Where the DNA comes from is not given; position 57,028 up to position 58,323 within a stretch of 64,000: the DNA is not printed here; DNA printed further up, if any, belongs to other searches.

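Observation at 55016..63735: Candidate queuosine/queuine (or modified-nucleoside) salvage locus: LacI regulator, ribokinase-like kinase, DUF2419 (Qng1-like) protein, complete ECF transporter and two nucleoside phosphorylases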

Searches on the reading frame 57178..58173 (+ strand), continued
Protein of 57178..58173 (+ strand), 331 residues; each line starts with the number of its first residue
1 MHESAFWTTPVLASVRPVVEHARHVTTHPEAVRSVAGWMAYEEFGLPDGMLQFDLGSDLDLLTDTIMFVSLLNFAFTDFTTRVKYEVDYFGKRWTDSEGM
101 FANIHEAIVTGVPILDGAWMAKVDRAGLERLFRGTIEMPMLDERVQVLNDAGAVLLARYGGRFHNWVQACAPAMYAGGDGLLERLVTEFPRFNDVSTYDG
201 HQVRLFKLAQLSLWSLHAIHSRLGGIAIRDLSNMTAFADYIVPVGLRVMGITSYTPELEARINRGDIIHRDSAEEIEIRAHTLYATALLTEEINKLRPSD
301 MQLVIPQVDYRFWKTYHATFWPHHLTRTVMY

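Call 97: fold_search(model_id=the predicted structure, library=pdb)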
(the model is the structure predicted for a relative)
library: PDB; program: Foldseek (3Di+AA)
matches with E <= 10: 194; with E <= 0.001: 11
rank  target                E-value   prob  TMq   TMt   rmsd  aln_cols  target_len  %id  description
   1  7uk3                  9.1e-23  1.00  0.85  0.88   2.6       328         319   32  Crystal structure of queuine salvage enzyme DUF2419, wild-type (non-His6x tagged) (released 2022-12-21)
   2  7u1o_B                1.4e-22  1.00  0.85  0.87   2.7       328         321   32  Crystal structure of queuine salvage enzyme DUF2419 complexed with queuosine (released 2022-12-21)
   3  7u07_B                1.7e-22  1.00  0.85  0.88   2.8       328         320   32  Crystal structure of queuine salvage enzyme DUF2419, apo form (released 2022-12-21)
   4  7u07_A                2.2e-22  1.00  0.85  0.87   2.8       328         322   32  Crystal structure of queuine salvage enzyme DUF2419, apo form (released 2022-12-21)
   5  7ulc_B                4.9e-22  1.00  0.85  0.88   2.8       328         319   32  Crystal structure of queuine salvage enzyme DUF2419 mutant D231N, in complex with queuosine-5'-monophosphate (released 2022-12-21)
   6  7ulc_A                9.4e-22  1.00  0.85  0.90   2.4       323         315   32  Crystal structure of queuine salvage enzyme DUF2419 mutant D231N, in complex with queuosine-5'-monophosphate (released 2022-12-21)
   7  7u91_A                1.6e-21  1.00  0.84  0.86   2.9       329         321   32  Crystal structure of queuine salvage enzyme DUF2419, in complex with queuosine-5'-monophosphate (released 2022-12-21)
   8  7u5a_B                2.6e-21  1.00  0.85  0.88   2.7       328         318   32  Crystal structure of queuine salvage enzyme DUF2419 mutant K199C, complexed with queuosine (released 2022-12-21)
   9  7u5a_A                6.9e-21  1.00  0.83  0.85   2.8       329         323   31  Crystal structure of queuine salvage enzyme DUF2419 mutant K199C, complexed with queuosine (released 2022-12-21)
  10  7ugk_B                5.3e-20  1.00  0.86  0.83   2.8       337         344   24  Crystal structure of the human queuine salvage enzyme DUF2419, wild-type apo form (released 2022-12-21)
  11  7ugk_A                1.6e-19  1.00  0.86  0.84   2.9       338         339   24  Crystal structure of the human queuine salvage enzyme DUF2419, wild-type apo form (released 2022-12-21)
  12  7rds                  2.6e-02  0.98  0.28  0.37  10.9       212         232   14  Structure of human NTHL1 (released 2021-12-29)
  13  7rdt                  2.6e-02  0.96  0.29  0.41   9.1       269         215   13  Structure of human NTHL1 - linker 1 chimera (released 2021-12-29)
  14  1pu6_A                1.5e-01  0.51  0.24  0.34  17.2       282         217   12  Crystal structure of H.pylori 3-methyladenine DNA glycosylase (MagIII) (released 2003-10-07)
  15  1pu7_A                1.9e-01  0.66  0.30  0.42  13.2       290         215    9  Crystal structure of H.pylori 3-methyladenine DNA glycosylase (MagIII) bound to 3,9-dimethyladenine (released 2003-10-07)
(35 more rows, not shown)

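Call 101: search_protein_families(library=pfam, proteins=[L049:17816-18991:-, L049:15535-16980:+, L065:8787-9899:+, L042:18427-19347:+, L002:12521-13501:+, L022:10531-11463:+], max_evalue=0.00001)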
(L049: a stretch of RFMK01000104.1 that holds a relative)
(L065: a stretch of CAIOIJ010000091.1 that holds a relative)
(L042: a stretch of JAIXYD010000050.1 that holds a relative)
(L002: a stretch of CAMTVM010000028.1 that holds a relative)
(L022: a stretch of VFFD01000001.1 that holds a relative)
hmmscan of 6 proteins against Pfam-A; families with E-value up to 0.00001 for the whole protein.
L049:17816-18991:- (391 aa): 1 family
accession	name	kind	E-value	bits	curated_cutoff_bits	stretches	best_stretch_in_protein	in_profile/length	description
PF00067.27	p450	-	8.2e-30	104.4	22.8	2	265-366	323-434/462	Cytochrome P450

L049:15535-16980:+ (481 aa): 1 family
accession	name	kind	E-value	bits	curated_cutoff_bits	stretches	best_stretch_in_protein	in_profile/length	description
PF00171.27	Aldedh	-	1.9e-159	531.5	23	1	31-478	1-457/461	Aldehyde dehydrogenase family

L065:8787-9899:+ (370 aa): 1 family
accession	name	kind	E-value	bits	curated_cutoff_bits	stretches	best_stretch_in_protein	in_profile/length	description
PF01791.15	DeoC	-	1.2e-20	74.6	23.8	1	107-348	1-226/229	DeoC/LacD family aldolase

L042:18427-19347:+ (306 aa): 1 family
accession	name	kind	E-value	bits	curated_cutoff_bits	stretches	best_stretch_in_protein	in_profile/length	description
PF00171.27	Aldedh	-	1.2e-34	120.1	23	1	48-293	5-246/461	Aldehyde dehydrogenase family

L002:12521-13501:+ (326 aa): 1 family
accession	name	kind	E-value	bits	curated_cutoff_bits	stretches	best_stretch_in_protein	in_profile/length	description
PF00296.26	Bac_luciferase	-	7.8e-58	196.7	27.9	1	24-261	1-227/314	Luciferase-like monooxygenase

L022:10531-11463:+ (311 aa): 1 family
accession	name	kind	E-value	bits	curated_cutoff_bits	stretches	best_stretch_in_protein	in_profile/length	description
PF01156.24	IU_nuc_hydro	-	4.5e-97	325.7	34.2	1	5-300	1-296/297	Inosine-uridine preferring nucleoside hydrolase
